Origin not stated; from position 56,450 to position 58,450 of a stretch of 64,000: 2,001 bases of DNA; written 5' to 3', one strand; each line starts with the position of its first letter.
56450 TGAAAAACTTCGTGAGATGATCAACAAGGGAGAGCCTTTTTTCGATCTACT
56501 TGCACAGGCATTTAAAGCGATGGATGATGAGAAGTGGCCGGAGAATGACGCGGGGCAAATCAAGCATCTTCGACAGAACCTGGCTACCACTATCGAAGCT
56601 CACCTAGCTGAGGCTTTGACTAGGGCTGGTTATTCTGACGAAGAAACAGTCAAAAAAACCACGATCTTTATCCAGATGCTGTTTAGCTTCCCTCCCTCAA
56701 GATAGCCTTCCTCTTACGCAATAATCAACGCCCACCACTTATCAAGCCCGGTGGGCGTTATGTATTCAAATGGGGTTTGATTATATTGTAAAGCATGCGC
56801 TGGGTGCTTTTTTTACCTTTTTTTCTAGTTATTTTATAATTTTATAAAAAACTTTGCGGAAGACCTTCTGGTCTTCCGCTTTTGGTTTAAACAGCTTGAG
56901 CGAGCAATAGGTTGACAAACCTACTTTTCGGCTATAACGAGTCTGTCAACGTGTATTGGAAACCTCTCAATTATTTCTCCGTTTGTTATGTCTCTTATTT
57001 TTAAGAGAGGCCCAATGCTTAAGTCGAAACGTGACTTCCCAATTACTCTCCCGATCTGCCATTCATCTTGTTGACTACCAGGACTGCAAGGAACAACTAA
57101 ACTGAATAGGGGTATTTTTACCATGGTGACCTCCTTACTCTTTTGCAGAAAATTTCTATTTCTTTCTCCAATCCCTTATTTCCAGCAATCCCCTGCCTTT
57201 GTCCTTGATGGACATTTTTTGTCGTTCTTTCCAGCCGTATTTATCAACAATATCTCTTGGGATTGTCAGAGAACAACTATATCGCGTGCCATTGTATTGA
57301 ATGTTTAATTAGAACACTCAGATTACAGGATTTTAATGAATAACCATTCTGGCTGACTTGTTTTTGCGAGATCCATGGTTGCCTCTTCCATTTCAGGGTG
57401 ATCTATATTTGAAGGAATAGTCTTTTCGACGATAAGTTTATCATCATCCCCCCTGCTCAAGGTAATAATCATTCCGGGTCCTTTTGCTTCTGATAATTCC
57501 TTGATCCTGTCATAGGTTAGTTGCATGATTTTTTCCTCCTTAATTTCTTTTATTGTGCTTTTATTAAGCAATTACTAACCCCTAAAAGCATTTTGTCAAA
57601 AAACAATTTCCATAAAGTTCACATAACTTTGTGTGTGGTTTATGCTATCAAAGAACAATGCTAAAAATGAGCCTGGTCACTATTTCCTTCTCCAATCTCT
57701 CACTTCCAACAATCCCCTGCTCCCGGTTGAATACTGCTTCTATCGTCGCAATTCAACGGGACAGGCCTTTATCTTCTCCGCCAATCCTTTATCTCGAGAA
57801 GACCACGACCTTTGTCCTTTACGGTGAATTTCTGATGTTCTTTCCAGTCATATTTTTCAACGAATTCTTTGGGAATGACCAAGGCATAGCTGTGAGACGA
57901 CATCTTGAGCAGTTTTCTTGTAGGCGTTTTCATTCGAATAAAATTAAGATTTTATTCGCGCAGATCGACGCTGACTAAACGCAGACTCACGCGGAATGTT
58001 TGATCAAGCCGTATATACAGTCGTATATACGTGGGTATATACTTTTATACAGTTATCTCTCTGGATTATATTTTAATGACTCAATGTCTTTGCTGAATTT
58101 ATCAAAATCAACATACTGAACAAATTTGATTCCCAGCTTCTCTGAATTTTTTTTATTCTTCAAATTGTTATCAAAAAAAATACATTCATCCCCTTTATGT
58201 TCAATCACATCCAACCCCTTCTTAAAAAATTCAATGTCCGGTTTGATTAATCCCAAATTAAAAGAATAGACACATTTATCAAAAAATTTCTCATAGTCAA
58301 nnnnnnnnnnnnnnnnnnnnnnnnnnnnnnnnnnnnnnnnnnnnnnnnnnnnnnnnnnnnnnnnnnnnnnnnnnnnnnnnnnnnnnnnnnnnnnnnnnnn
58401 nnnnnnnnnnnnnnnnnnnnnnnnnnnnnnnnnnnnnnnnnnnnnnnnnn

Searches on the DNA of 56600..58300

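Call 10: search_rna_families(source=window, start=56600, end=58300, threshold=evalue, max_evalue=10)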
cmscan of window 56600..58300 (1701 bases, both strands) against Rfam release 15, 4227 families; matches with E-value up to 10: 4.
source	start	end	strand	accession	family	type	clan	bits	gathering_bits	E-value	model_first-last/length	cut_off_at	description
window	56793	56883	+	RF01796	frnS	Gene; sRNA;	-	23.8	60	0.26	1-119/119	no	Fumarate/nitrate reductase regulator sRNA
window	56790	56843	-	RF02844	RefA9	Gene; antisense;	-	18.8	49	8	1-64/64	no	Enterococcus sRNA A9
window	57813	57900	+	RF02539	SNOR75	Gene; snRNA; snoRNA; CD-box;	-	18.6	50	2.5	1-87/87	no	Plant small nucleolar RNA SNOR75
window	56785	56893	+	RF00558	L20_leader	Cis-reg; leader;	-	18.3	58.7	1.6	1-127/127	no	Ribosomal protein L20 leader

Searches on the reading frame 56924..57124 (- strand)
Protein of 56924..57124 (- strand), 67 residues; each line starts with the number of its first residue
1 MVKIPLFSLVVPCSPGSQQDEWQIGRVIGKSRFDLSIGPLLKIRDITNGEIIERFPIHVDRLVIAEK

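Call 9: search_protein_families(library=pfam, max_evalue=1, proteins=[window:56924-57124:-])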
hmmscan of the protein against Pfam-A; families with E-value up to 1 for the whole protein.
seq(67 aa): 0 families

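Call 12: search_protein_families(library=ncbifam, max_evalue=1, proteins=[window:56924-57124:-])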
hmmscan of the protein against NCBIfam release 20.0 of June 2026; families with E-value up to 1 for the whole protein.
seq(67 aa): 0 families

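Call 20: search_protein_families(library=padloc, max_evalue=1, proteins=[window:56924-57124:-])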
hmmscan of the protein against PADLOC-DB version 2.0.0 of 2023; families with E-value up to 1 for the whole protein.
seq(67 aa): 0 families

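Call 21: search_protein_families(library=phrogs, max_evalue=1, proteins=[window:56924-57124:-])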
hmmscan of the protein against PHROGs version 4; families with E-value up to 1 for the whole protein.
seq(67 aa): 1 family
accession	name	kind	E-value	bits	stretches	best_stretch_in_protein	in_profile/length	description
phrog_10267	-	unknown function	0.024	15.6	1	16-65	28-77/113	-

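Call 23: find_homologous_proteins(query=window:56924-57124:-, max_evalue=0.01)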
Query seq(67 aa) (67 aa): 4 proteins with E <= 0.01 among 4 candidates.
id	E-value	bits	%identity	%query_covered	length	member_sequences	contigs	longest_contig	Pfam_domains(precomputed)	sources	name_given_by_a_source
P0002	1.2e-36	141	100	100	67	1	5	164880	-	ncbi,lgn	-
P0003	5.3e-18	82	65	97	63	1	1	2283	-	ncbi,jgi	-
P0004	7.0e-17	78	66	96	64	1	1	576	-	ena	-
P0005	6.2e-16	75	60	97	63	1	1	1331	-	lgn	-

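Call 25: find_encoding_contigs(protein=P0003, flank=5000)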
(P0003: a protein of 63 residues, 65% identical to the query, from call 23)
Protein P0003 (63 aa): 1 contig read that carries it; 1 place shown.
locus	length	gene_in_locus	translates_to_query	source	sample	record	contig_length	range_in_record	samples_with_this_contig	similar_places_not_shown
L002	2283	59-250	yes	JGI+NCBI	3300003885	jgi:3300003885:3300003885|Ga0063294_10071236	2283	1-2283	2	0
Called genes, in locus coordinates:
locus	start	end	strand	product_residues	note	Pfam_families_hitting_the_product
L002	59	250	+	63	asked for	-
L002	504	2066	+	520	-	PF05598:DUF772, PF01609:DDE_Tnp_1 (weak), PF13751:DDE_Tnp_1_6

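Call 26: find_encoding_contigs(protein=P0005, flank=5000)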
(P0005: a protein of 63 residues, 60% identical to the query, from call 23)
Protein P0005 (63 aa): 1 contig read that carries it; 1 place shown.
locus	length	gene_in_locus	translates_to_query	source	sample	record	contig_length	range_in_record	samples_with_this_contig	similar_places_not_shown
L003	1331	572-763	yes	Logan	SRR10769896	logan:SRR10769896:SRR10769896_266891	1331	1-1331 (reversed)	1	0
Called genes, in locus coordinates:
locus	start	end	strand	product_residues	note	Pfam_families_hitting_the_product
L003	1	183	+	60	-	?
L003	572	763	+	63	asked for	-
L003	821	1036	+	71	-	-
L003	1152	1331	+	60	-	?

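Call 27: find_encoding_contigs(protein=P0004, flank=5000)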
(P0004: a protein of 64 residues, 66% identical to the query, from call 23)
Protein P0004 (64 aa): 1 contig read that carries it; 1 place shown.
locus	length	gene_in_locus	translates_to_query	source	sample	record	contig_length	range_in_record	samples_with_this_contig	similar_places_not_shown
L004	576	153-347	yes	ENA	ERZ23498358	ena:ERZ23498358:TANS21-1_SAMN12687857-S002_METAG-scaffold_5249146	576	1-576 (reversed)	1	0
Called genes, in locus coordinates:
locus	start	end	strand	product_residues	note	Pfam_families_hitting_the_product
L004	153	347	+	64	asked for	-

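Call 28: find_encoding_contigs(protein=P0002, flank=3000)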
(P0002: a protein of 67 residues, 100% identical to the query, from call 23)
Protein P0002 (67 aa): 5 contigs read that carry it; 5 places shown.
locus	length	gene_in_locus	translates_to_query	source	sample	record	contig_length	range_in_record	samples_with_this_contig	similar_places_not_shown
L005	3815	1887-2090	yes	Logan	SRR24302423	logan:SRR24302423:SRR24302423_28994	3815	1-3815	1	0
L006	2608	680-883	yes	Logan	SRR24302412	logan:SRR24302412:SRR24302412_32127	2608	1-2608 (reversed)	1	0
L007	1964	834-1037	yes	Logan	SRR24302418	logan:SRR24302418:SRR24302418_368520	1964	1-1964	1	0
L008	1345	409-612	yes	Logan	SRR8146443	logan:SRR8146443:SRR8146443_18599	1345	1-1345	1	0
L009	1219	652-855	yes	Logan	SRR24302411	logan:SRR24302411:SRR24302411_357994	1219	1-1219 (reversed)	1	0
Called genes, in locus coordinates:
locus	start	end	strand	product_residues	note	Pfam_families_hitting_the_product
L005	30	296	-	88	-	-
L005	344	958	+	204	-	PF13419:HAD_2 (weak)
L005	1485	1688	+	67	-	-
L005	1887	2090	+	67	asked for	-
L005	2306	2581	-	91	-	-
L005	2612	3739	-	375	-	PF12705:PDDEXK_1, PF01930:Cas_Cas4 (weak)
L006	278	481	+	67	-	-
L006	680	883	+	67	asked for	-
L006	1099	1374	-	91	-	-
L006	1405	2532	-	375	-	PF12705:PDDEXK_1, PF01930:Cas_Cas4 (weak)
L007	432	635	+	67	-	-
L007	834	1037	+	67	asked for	-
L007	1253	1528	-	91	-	-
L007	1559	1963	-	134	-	?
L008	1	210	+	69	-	?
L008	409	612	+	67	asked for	-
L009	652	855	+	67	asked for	-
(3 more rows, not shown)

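Call 73: predict_structure(alignment_id=A4)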
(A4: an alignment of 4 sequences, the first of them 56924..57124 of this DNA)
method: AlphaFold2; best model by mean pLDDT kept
length: 67 residues; sequences in the alignment: 4
mean_pLDDT: 61.5   pTM: 0.43
mean pLDDT of the five models: 61.5, 59.8, 55.5, 52.4, 49.7
residues with pLDDT >= 90: 0; 70-90: 20; 50-70: 31; < 50: 16
segments of 3 or more residues with pLDDT < 50: 17-22, 24-30
pLDDT, mean of each block of 10 residues (from residue 1): 57 50 47 65 74 74 63
secondary structure, 60 per line:
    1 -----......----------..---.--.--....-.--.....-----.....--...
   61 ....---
elements in order: E6-11 E33-36 E41-45 E51-55 E58-64

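Call 84: find_related_loci(query=A4, collection=viral_contigs, flank=2500)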
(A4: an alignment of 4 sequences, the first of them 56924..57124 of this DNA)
Query A4 (67 aa) in viral_contigs; peptide patterns used: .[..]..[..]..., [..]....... (x = any residue, [..] = any of these).
19 stretches matched a pattern, but none encodes a relative of the query by tblastn (E <= 1e-3).

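Call 85: search_solved_structures(query=A4, max_evalue=1)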
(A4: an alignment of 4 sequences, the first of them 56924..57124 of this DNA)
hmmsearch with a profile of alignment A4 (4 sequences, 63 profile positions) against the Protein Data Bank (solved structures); distinct sequences matched with E-value up to 1: 0.

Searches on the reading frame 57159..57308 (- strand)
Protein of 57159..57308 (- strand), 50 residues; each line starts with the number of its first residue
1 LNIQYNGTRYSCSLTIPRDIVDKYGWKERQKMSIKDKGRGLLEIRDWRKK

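Call 9: search_protein_families(library=pfam, max_evalue=1, proteins=[window:57159-57308:-])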
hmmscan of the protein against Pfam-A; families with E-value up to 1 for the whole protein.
seq(50 aa): 3 families
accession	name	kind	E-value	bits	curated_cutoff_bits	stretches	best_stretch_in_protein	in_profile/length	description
PF04014.23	MazE_antitoxin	-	0.011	16.1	24.7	1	15-45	11-41/48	Antidote-toxin recognition MazE, bacterial antitoxin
PF20172.3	DUF6538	-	0.096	12.8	27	1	5-28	4-27/60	Domain of unknown function (DUF6538)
PF00649.23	Copper-fist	-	0.12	12.4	25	0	4-13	2-11/39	Copper fist DNA binding domain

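Call 12: search_protein_families(library=ncbifam, max_evalue=1, proteins=[window:57159-57308:-])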
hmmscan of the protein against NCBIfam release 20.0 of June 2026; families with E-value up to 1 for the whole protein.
seq(50 aa): 0 families

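Call 20: search_protein_families(library=padloc, max_evalue=1, proteins=[window:57159-57308:-])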
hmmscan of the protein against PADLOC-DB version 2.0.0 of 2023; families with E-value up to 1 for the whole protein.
seq(50 aa): 0 families

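Call 21: search_protein_families(library=phrogs, max_evalue=1, proteins=[window:57159-57308:-])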
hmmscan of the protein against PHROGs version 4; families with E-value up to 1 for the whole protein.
seq(50 aa): 1 family
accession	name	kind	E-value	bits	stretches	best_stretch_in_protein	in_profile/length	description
phrog_661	-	unknown function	0.016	16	1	12-40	19-47/61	-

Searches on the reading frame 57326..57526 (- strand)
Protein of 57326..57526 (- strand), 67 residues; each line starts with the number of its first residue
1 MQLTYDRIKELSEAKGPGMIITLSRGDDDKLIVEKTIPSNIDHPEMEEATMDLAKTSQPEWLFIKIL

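Call 9: search_protein_families(library=pfam, max_evalue=1, proteins=[window:57326-57526:-])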
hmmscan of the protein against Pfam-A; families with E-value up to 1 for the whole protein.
seq(67 aa): 0 families

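Call 12: search_protein_families(library=ncbifam, max_evalue=1, proteins=[window:57326-57526:-])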
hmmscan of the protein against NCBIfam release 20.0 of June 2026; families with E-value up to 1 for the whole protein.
seq(67 aa): 0 families

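Call 20: search_protein_families(library=padloc, max_evalue=1, proteins=[window:57326-57526:-])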
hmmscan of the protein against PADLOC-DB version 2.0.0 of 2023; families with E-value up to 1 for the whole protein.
seq(67 aa): 0 families

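Call 21: search_protein_families(library=phrogs, max_evalue=1, proteins=[window:57326-57526:-])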
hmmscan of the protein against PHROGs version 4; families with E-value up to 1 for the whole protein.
seq(67 aa): 0 families

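Call 24: find_homologous_proteins(query=window:57326-57526:-, max_evalue=0.01)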
Query seq(67 aa) (67 aa): 1 proteins with E <= 0.01 among 1 candidates.
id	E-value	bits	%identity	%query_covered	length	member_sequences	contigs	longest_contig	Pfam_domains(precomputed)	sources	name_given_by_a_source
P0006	2.9e-36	139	100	100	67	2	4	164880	-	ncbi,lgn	-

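Call 86: search_solved_structures(query=window:57326-57526:-, max_evalue=1)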
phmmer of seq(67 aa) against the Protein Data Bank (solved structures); distinct sequences matched with E-value up to 1: 2.
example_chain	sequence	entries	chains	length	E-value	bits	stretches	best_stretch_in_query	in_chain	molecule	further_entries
7m1n_A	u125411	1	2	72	0.86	13.3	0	2-39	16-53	Putative ferredoxin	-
7m1o_A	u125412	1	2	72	0.88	13.3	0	2-40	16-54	Putative ferredoxin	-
